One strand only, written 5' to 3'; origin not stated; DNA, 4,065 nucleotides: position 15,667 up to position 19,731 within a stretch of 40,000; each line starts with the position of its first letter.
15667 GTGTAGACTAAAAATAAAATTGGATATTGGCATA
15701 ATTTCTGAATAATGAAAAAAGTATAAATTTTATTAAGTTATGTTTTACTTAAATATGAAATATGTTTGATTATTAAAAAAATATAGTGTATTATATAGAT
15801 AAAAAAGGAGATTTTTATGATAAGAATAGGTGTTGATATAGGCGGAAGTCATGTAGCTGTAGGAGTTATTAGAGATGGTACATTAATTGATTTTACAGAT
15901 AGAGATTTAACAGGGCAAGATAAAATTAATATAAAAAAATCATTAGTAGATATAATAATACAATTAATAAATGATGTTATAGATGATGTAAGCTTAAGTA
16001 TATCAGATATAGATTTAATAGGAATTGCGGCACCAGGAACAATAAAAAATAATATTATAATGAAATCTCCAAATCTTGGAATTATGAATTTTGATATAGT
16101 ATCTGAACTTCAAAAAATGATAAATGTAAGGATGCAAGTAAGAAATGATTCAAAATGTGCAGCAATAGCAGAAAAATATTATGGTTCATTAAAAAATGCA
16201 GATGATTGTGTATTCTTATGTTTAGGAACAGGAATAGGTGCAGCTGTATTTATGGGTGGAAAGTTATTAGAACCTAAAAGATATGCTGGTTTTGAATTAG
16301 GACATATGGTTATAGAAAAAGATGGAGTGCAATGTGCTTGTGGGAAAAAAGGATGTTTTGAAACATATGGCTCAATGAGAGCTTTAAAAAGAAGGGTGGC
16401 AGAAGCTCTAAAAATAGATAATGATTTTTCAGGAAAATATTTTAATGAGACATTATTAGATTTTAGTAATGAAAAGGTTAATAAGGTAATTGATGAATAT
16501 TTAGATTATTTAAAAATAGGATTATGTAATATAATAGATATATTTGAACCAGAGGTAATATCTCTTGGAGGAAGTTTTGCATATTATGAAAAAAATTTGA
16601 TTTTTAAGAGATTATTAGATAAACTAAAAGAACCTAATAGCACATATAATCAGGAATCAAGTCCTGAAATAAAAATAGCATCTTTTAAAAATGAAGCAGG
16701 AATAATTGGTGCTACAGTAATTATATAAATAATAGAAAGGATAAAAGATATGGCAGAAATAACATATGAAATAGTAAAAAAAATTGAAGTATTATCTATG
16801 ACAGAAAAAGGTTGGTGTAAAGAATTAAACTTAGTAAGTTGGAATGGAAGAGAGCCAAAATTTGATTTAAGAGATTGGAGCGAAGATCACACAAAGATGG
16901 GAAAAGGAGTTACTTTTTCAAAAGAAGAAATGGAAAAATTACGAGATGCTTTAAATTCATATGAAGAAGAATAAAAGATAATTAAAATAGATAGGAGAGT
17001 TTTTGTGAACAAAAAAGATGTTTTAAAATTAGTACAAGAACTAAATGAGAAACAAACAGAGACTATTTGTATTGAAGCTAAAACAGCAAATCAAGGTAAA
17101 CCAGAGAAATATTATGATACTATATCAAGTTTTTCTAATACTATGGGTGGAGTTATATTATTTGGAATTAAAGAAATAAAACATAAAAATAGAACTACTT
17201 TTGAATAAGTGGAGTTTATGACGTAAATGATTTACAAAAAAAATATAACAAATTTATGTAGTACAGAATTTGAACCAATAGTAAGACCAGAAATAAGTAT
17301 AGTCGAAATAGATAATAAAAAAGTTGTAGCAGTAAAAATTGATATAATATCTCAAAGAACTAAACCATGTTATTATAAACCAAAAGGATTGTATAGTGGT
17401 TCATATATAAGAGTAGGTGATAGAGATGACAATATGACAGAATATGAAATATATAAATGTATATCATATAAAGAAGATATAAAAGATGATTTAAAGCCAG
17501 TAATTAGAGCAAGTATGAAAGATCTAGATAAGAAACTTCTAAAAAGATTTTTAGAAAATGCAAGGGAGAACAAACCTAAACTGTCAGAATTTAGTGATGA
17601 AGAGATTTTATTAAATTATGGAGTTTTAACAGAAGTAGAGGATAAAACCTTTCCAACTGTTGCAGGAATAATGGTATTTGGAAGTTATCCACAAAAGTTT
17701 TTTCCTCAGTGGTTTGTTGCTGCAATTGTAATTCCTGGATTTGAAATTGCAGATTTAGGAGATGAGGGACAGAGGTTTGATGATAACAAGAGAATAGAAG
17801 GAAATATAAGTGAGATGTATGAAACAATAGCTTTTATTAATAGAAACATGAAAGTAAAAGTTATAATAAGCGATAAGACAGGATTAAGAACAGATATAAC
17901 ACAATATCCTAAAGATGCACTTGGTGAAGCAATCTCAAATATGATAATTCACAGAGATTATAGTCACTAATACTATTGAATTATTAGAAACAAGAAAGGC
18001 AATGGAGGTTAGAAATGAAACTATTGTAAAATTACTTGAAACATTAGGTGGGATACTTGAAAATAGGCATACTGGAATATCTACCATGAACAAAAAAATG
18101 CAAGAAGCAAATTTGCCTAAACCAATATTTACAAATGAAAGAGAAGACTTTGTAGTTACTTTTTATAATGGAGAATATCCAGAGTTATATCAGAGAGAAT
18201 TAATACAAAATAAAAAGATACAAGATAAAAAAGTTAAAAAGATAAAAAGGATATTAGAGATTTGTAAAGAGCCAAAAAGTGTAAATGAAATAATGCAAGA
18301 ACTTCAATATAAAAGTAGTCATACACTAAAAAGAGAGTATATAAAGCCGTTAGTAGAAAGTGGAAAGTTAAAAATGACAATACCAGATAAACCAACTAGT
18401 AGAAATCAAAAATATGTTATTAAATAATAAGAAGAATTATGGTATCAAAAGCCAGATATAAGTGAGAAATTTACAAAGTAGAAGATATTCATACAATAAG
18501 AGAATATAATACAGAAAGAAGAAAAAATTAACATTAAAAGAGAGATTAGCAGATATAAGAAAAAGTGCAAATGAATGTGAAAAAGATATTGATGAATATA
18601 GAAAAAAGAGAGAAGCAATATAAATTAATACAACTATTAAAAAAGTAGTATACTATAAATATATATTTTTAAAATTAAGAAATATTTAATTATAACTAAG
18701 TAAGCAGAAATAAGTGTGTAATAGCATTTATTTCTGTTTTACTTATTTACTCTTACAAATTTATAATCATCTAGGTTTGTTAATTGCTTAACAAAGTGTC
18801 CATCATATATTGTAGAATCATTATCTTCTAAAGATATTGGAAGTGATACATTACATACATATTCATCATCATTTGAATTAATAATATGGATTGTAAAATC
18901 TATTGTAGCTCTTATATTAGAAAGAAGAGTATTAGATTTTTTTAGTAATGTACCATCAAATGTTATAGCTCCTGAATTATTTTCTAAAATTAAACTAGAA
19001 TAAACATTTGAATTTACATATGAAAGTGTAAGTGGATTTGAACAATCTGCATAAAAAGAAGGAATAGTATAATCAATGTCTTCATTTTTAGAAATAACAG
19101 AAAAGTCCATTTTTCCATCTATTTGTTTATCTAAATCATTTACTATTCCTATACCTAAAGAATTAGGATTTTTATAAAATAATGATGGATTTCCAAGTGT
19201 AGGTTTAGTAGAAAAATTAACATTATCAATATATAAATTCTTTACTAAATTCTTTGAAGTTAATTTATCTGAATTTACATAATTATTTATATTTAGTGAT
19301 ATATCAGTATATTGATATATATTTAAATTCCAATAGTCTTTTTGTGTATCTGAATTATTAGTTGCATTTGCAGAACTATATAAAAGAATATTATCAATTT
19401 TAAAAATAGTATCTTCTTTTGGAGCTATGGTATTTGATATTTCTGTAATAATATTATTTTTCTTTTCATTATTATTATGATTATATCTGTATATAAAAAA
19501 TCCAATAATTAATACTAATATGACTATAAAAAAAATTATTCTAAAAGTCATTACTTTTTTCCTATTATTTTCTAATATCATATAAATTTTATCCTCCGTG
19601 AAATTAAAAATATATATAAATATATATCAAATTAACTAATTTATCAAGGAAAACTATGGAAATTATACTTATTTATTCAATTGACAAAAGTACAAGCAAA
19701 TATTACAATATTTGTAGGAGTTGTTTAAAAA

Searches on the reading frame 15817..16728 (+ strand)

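Call 78: search_protein_families(library=pfam, proteins=[window:15817-16728:+], max_evalue=0.001)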
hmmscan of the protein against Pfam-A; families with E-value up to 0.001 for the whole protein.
window:15817-16728:+ (303 aa): 1 family
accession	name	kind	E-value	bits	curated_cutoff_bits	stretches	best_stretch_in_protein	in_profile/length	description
PF00480.26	ROK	-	2e-49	169.1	22.9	1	4-302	2-290/294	ROK family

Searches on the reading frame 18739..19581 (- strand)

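Call 3: search_protein_families(library=pfam, proteins=[window:18739-19581:-], max_evalue=1)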
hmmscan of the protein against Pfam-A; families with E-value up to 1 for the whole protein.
window:18739-19581:- (280 aa): 4 families
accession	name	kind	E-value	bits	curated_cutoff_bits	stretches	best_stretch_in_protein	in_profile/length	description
PF09889.16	DUF2116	-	0.0058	17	26.8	1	1-26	26-51/59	Probable treble clef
PF18303.6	Saf_2TM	-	0.0073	16.6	29.5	1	5-47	60-106/152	SAVED-fused 2TM effector domain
PF09716.15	ETRAMP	-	0.031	14.7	29.1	1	13-70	4-59/81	Malarial early transcribed membrane protein (ETRAMP)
PF10694.14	DUF2500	-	0.13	13.2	33.5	1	15-73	2-49/102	Protein of unknown function (DUF2500)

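Call 4: search_protein_families(library=ncbifam, proteins=[window:18739-19581:-], max_evalue=1)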
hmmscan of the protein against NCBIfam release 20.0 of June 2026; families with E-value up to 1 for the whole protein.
window:18739-19581:- (280 aa): 4 families
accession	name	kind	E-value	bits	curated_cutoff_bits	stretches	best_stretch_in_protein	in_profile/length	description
TIGR01495.1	ETRAMP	paralog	0.0037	17.3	32.75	1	14-71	5-57/85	ETRAMP family protein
NF042931.1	SAG1386_EF1546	equivalog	0.016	15.3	80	1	8-53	28-74/158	SAG1386/EF1546 family surface-associated protein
NF045849.1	ICE_MMCAP2_0565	equivalog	0.021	14.5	40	1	15-47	23-55/80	Mbov_0395 family pilin-like conjugal transfer protein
NF033233.1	twin_helix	hypoth_equivalog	0.066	13.1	49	1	6-32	30-56/58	twin transmembrane helix small protein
